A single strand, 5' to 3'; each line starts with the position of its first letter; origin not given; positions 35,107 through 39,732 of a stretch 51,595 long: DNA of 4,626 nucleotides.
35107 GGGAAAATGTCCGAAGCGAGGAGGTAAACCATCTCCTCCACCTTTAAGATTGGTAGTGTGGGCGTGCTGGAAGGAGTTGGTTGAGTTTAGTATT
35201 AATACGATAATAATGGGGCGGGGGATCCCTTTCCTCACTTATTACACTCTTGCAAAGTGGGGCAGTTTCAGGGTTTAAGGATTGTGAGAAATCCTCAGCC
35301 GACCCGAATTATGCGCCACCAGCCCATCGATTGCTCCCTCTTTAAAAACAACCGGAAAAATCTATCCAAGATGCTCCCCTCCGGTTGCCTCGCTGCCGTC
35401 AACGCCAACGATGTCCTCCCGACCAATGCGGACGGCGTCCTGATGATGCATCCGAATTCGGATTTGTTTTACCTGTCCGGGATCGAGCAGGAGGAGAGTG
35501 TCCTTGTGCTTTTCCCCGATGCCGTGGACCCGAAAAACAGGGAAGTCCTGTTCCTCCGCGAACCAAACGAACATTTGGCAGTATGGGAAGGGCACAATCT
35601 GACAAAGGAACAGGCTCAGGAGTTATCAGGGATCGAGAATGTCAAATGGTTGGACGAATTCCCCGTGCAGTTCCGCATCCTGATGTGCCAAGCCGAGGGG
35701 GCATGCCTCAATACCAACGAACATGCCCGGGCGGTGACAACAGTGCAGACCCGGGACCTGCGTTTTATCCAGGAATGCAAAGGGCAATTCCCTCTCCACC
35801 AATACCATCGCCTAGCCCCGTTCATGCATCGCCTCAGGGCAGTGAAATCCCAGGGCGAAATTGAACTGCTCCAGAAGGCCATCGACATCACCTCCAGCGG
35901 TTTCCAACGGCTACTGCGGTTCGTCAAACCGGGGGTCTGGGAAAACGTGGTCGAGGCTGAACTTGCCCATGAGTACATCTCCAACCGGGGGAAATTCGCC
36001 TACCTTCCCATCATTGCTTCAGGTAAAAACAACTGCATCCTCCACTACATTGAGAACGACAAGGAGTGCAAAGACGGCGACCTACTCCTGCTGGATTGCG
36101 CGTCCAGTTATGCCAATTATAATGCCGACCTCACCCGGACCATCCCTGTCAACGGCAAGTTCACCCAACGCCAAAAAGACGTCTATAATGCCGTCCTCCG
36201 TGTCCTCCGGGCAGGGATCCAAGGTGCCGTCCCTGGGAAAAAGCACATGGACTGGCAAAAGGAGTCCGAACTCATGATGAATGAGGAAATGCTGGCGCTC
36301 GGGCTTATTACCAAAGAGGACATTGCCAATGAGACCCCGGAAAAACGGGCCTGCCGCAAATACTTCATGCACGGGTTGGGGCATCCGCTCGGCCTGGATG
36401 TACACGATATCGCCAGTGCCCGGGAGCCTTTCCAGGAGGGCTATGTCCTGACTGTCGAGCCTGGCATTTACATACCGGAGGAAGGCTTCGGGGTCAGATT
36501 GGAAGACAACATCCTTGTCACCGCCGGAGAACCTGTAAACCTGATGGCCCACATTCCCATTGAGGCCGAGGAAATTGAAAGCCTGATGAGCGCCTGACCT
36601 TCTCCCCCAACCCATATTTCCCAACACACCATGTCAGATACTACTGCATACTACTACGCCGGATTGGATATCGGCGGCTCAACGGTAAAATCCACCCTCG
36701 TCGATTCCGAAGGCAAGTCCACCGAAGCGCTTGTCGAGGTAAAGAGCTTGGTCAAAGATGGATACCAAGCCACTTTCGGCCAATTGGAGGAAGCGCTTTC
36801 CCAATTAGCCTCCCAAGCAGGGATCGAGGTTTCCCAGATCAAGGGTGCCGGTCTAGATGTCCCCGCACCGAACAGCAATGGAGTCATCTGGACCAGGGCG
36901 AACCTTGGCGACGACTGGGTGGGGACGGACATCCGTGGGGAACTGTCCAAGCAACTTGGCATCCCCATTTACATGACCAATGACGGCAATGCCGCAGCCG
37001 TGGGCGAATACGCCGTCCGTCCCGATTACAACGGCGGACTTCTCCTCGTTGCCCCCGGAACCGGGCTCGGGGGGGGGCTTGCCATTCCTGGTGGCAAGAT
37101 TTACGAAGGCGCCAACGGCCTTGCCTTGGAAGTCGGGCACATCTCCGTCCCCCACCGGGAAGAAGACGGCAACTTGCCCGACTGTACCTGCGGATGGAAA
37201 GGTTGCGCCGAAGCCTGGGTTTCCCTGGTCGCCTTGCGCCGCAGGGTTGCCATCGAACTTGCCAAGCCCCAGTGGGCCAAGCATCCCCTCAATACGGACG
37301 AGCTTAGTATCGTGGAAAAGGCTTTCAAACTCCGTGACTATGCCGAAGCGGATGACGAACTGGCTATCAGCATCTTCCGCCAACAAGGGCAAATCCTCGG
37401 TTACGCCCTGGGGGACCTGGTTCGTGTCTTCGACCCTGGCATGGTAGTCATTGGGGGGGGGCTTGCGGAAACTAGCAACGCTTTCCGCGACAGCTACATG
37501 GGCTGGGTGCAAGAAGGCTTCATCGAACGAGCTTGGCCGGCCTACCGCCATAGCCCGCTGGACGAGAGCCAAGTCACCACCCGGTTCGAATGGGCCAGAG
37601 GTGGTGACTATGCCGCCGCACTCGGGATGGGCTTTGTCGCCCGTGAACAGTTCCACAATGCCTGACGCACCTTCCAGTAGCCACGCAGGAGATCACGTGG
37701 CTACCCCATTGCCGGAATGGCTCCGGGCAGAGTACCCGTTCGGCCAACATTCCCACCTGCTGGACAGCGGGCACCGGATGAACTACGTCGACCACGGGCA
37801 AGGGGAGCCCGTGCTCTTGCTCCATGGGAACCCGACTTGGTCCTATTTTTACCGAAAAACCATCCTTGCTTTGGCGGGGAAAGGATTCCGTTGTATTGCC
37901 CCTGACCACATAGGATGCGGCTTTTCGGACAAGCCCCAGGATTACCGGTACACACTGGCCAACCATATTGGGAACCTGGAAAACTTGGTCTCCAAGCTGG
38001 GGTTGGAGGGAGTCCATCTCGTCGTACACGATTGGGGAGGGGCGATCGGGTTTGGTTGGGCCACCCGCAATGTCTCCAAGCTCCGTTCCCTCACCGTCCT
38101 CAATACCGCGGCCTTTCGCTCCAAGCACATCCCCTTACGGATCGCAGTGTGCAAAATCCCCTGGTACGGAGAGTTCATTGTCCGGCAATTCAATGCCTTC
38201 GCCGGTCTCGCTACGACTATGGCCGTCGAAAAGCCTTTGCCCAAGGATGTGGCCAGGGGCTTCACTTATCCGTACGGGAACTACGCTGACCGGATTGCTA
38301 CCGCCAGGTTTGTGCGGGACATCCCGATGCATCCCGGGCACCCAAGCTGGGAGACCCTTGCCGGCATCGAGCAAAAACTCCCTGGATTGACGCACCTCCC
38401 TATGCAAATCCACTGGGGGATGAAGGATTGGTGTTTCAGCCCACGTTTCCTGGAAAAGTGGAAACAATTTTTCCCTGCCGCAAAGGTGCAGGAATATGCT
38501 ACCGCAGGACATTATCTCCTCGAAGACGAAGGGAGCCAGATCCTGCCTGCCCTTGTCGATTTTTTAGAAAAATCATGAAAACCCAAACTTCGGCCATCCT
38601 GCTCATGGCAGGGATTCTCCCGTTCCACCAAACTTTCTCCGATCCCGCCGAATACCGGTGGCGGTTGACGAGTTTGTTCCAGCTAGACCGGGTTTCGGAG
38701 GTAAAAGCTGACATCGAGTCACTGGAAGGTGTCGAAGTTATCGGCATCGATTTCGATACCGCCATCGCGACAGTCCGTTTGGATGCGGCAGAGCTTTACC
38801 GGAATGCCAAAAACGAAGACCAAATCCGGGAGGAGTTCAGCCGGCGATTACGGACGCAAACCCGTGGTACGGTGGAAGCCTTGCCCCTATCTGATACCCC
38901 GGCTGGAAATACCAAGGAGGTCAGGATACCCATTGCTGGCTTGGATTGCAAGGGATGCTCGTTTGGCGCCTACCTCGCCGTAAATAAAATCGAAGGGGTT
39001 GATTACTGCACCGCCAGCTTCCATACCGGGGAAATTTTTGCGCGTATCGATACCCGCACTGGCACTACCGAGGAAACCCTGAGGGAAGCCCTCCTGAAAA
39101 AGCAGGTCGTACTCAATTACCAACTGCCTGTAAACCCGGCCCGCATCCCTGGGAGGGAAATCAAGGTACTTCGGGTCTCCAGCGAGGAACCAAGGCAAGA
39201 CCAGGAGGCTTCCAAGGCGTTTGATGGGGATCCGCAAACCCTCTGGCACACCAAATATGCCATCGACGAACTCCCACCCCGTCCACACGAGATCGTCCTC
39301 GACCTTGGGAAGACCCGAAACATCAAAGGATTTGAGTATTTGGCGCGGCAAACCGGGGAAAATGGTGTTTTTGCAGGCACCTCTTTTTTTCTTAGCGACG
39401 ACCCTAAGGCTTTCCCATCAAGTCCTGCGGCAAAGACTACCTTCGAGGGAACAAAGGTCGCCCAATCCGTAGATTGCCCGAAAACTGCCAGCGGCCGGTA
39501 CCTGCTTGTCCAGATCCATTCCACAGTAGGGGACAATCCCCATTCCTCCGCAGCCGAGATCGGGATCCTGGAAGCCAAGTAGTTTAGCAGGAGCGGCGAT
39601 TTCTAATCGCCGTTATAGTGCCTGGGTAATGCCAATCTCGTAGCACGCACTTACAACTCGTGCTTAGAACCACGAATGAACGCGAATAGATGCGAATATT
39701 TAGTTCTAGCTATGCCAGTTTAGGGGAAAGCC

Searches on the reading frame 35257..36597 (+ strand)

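Call 85: search_protein_families(library=pfam, proteins=[window:35257-36597:+], max_evalue=0.0001)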
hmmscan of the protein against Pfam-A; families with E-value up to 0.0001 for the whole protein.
window:35257-36597:+ (446 aa): 2 families
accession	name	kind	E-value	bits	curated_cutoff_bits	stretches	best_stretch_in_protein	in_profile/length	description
PF00557.29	Peptidase_M24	-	2.7e-51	174.7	23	1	203-423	1-208/208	Metallopeptidase family M24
PF05195.22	AMP_N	-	1.1e-23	83.7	24.6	1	29-142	1-113/121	Aminopeptidase P, N-terminal domain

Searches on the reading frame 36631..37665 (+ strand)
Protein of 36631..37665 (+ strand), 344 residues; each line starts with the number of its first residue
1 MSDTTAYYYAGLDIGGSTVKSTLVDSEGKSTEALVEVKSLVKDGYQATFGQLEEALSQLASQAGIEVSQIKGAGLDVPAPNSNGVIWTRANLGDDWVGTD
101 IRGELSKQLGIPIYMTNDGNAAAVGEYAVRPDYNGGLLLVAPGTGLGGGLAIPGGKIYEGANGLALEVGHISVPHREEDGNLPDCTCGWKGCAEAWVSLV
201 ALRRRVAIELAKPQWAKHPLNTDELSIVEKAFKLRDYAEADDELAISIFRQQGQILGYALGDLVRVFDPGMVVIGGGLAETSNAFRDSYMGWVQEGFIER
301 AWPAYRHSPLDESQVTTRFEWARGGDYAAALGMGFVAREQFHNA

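Call 85: search_protein_families(library=pfam, proteins=[window:36631-37665:+], max_evalue=0.0001)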
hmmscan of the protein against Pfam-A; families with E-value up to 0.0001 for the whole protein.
window:36631-37665:+ (344 aa): 1 family
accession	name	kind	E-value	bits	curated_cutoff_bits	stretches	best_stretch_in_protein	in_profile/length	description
PF00480.26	ROK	-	1.6e-35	123.5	22.9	1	9-285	1-251/294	ROK family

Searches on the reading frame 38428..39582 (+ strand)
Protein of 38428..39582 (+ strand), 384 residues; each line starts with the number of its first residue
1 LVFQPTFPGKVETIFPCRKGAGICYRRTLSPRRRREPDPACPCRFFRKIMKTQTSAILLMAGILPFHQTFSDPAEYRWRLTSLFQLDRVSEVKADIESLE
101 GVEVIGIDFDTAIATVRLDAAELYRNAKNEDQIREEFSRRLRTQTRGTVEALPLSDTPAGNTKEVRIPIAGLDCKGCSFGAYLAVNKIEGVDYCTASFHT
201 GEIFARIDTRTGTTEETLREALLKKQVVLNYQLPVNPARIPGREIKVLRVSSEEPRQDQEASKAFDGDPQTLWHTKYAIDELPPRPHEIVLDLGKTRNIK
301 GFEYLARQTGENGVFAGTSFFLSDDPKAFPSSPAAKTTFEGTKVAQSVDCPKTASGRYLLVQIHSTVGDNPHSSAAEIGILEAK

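Call 85: search_protein_families(library=pfam, proteins=[window:38428-39582:+], max_evalue=0.0001)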
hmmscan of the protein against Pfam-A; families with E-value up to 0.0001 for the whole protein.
window:38428-39582:+ (384 aa): 2 families
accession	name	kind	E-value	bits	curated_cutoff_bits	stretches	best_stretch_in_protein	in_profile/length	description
PF00754.31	F5_F8_type_C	-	2.5e-13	50.7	28.2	1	251-378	5-127/127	F5/8 type C domain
PF22633.2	F5_F8_type_C_2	-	5.7e-06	27.3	27.8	1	263-359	1-89/91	NedA-like, galactose-binding domain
